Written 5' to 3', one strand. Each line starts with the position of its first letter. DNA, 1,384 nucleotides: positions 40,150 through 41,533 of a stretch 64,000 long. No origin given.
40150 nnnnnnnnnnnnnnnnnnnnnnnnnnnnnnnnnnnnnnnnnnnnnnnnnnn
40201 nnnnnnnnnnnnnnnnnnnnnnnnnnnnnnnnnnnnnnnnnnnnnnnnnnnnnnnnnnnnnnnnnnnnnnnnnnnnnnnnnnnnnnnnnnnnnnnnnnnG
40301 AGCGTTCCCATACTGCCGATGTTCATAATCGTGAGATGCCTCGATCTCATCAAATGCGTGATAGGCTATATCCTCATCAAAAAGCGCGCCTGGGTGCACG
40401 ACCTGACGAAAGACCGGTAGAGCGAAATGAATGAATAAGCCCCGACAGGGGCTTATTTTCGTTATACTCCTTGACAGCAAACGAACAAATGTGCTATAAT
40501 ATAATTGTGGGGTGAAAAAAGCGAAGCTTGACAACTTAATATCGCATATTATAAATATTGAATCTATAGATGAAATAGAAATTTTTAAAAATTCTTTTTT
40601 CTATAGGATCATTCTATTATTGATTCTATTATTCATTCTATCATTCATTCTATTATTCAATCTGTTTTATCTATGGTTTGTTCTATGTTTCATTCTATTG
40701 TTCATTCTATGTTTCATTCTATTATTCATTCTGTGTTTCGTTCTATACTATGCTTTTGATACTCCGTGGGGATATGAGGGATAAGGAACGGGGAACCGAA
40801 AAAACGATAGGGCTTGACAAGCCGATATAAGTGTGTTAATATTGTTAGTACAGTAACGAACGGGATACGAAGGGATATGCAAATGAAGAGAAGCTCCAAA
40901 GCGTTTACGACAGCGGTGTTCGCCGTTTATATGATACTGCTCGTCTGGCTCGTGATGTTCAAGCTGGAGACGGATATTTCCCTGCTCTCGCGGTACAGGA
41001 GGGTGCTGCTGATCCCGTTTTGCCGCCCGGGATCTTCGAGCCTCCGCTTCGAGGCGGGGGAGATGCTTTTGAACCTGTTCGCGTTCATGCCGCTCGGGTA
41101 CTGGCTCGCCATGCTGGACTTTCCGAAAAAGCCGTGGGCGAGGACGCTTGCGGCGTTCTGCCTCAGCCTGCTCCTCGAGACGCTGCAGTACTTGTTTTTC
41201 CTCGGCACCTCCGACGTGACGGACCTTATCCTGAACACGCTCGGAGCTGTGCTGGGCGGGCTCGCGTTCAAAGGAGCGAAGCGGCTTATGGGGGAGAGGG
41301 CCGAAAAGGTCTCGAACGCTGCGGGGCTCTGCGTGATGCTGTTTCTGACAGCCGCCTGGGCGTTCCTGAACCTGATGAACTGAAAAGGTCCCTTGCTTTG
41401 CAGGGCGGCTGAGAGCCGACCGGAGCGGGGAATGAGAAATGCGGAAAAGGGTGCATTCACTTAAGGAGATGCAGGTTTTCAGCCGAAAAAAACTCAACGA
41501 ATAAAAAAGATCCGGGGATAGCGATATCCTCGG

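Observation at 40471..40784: Very AT-rich ORF made of about twelve 12-nt tandem repeats, behind the same operator as the SOS-type polymerase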

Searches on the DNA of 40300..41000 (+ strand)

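Call 9: search_rna_families(source=window, start=40300, end=41000, threshold=evalue, max_evalue=10)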
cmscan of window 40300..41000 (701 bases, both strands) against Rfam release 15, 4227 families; matches with E-value up to 10: 3.
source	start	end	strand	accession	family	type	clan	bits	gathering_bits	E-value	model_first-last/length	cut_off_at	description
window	40427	40559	-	RF02084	STnc130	Gene; sRNA;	-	21.5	55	1.1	1-135/135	no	Enterobacteria sRNA STnc130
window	40514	40619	-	RF02434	SpF39_sRNA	Gene; sRNA;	-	20.5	60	7.1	1-109/109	no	Streptococcus sRNA SpF39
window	40433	40508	-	RF04180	BTnc231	Gene; sRNA;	-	12.8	80.4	7.8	1-154/154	no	Bacteroides sRNA BTnc231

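Call 36: search_dna_similar(query=window:40421-40810:+, collection=phages, mode=distant, max_evalue=0.1)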
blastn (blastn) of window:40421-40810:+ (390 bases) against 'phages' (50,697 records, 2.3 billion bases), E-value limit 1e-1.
No match.

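Call 37: search_dna_similar(query=window:40421-40810:+, collection=plasmids, mode=distant, max_evalue=0.1)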
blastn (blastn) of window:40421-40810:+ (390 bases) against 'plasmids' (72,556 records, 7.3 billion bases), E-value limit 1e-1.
No match.
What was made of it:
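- Tried and rejected: blastn of the insert against the phage and plasmid collections: no match (calls 36, 37).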

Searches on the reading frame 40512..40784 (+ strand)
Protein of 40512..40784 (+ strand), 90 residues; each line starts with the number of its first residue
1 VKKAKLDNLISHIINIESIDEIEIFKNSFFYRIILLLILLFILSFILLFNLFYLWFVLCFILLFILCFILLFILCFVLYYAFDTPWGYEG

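Call 13: find_homologous_proteins(query=window:40512-40781:+, max_evalue=10)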
Query seq(90 aa): 199 candidates shared short words with the query, none scored E <= 10.
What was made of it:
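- Tried and rejected: Word-indexed search of 5.8 G clusters gave nothing at E<=10 (call 13).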

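Call 19: find_encoding_contigs(protein=window:40512-40784:+, flank=3000, max_places=10)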
Protein window:40512-40784:+ (90 aa): no gene with exactly this product is on record in the collection.

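Call 33: search_protein_families(library=pfam, proteins=[window:40512-40784:+], max_evalue=0.01)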
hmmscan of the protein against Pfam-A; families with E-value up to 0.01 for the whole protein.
window:40512-40784:+ (90 aa): 0 families

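Call 34: search_protein_families(library=ncbifam, proteins=[window:40512-40784:+], max_evalue=1)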
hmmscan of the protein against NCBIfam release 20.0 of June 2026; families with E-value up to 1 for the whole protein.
window:40512-40784:+ (90 aa): 1 family
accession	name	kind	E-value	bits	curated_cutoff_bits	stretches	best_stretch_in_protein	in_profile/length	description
NF045998.1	cleave_ABC_plasm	equivalog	0.97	7.6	500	0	13-73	253-312/673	Mbov_0121 family peptidase domain-containing ABC transporter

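Call 44: search_protein_representatives(protein=window:40512-40784:+)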
Query: 90 residues. Proteins with E-value up to 0.001 (for the whole library): 1; up to 1e-10: 0; up to 1e-30: 0. The best 1 are listed.
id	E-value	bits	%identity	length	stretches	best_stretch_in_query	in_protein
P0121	4.1e-04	37.0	26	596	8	46-80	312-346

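Call 74: search_protein_families(library=phrogs, proteins=[window:40512-40784:+], max_evalue=1)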
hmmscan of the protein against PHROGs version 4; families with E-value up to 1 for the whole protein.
window:40512-40784:+ (90 aa): 0 families

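Call 75: search_protein_families(library=padloc, proteins=[window:40512-40784:+], max_evalue=1)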
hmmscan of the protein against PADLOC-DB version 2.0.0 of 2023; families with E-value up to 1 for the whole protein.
window:40512-40784:+ (90 aa): 0 families
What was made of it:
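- On Type I toxin-antitoxin system: No hit in Pfam, NCBIfam, PADLOC or PHROGs, or in protein databases (calls 13, 33, 34, 44, 74, 75).
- Tried and rejected: Pfam, NCBIfam, PHROGs and PADLOC gave nothing (calls 33, 34, 74, 75).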

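Call 89: predict_structure(protein=window:40512-40784:+)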
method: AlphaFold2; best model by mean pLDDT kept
length: 90 residues; sequences in the alignment: 1
mean_pLDDT: 84.6   pTM: 0.52
mean pLDDT of the five models: 84.6, 84.4, 84.2, 72.6, 61.8
residues with pLDDT >= 90: 47; 70-90: 22; 50-70: 20; < 50: 1
segments of 3 or more residues with pLDDT < 50: none
pLDDT, mean of each block of 10 residues (from residue 1): 83 72 62 90 97 98 98 96 65
secondary structure, 60 per line:
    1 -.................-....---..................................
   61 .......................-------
elements in order: H2-18 H20-23 H27-83
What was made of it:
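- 40512..40784 (+): 90-codon ORF: polar head (residues 1-32), uncharged I/L/F body (33-82), short polar tail (83-90). AlphaFold2 single-sequence model gives helices 2-18 and 27-83, mean pLDDT 84.6 (call 89).
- On Holin: AlphaFold2 models one 57-residue helix (call 89).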

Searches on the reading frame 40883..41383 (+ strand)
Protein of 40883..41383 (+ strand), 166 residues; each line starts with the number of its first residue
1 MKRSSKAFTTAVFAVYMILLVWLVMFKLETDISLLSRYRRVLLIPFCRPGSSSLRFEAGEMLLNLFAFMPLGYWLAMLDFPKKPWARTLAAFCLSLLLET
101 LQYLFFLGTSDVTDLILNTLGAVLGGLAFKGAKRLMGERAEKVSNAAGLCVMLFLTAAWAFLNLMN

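Call 20: find_encoding_contigs(protein=window:40883-41383:+, flank=3000, max_places=10)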
Protein window:40883-41383:+ (166 aa): no gene with exactly this product is on record in the collection.

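Call 33: search_protein_families(library=pfam, proteins=[window:40883-41383:+], max_evalue=0.01)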
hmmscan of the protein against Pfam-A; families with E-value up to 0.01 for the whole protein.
window:40883-41383:+ (166 aa): 1 family
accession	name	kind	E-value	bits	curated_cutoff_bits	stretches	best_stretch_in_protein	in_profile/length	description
PF04892.17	VanZ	-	2.3e-20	73.9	30.1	1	13-130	1-123/126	VanZ like family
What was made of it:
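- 40883..41383 (+): VanZ-like membrane protein gene. It would be reached by P1 read-through, since no + strand terminator lies in between. Pfam VanZ, E = 2.3e-20 (call 33).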

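Call 34: search_protein_families(library=ncbifam, proteins=[window:40883-41383:+], max_evalue=1)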
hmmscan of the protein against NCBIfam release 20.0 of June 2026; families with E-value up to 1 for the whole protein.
window:40883-41383:+ (166 aa): 6 families
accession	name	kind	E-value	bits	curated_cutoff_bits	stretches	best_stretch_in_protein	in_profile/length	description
NF033125.2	vanZ-A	exception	2.4e-19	70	250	1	8-157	4-154/164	glycopeptide resistance protein VanZ-A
NF000145.1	vanZ-F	exception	3.9e-09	37.1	375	1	17-151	56-178/206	glycopeptide resistance protein VanZ-F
NF000142.1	vanZ-Pt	exception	2.1e-07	31.2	260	1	20-129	29-137/143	glycopeptide resistance protein VanZ-Pt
NF004617.0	PRK05951.1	equivalog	0.0025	17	239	1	2-77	223-297/306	prenyltransferase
NF010560.0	PRK13955.1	equivalog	0.11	12.4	180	1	109-147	32-70/132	large conductance mechanosensitive channel protein MscL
NF008739.0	PRK11770.1-1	equivalog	0.12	12.5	213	1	28-79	43-94/148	YccF domain-containing protein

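Call 55: find_homologous_proteins(query=window:40883-41383:+, max_evalue=1e-30)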
Query window:40883-41383:+ (166 aa): 2 proteins with E <= 1e-30 among 185 candidates.
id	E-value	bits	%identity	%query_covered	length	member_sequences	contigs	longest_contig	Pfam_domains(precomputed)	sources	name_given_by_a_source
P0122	1.3e-100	352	100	100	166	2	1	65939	PF04892.18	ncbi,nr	ncbi:MAG: VanZ family protein [Clostridiales bacterium]|nr:VanZ family protein [Clostridiales bacter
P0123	1.8e-67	244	68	100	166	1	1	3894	PF04892.18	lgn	-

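Call 75: search_protein_families(library=padloc, proteins=[window:40883-41383:+], max_evalue=1)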
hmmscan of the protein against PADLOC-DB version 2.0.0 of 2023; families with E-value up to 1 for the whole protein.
window:40883-41383:+ (166 aa): 0 families

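Call 83: list_cluster_members(proteins=[P0122, P0001, P0002])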
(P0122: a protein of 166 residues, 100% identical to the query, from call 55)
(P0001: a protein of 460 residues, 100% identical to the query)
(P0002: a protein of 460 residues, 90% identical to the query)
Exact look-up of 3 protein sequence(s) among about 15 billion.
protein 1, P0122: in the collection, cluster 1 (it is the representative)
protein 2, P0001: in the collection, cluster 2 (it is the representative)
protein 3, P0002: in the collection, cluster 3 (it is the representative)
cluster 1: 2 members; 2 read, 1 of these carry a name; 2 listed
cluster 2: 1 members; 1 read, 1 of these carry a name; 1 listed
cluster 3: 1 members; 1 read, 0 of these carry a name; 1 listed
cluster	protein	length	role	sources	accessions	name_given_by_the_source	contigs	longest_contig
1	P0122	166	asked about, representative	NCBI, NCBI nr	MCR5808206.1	MAG: VanZ family protein [Clostridiales bacterium] | VanZ family protein [Clostridiales bacterium]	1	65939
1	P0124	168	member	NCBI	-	-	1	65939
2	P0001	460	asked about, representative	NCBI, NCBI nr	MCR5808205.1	MAG: MATE family efflux transporter [Clostridiales bacterium] | MATE family efflux transporter [Clostridiales bacterium]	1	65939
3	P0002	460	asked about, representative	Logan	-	-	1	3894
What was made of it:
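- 40883..41383 (+): NCBI MCR5808206.1 (call 83).
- NCBI annotated no CDS between MATE (MCR5808205.1) and VanZ (MCR5808206.1) (call 83).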
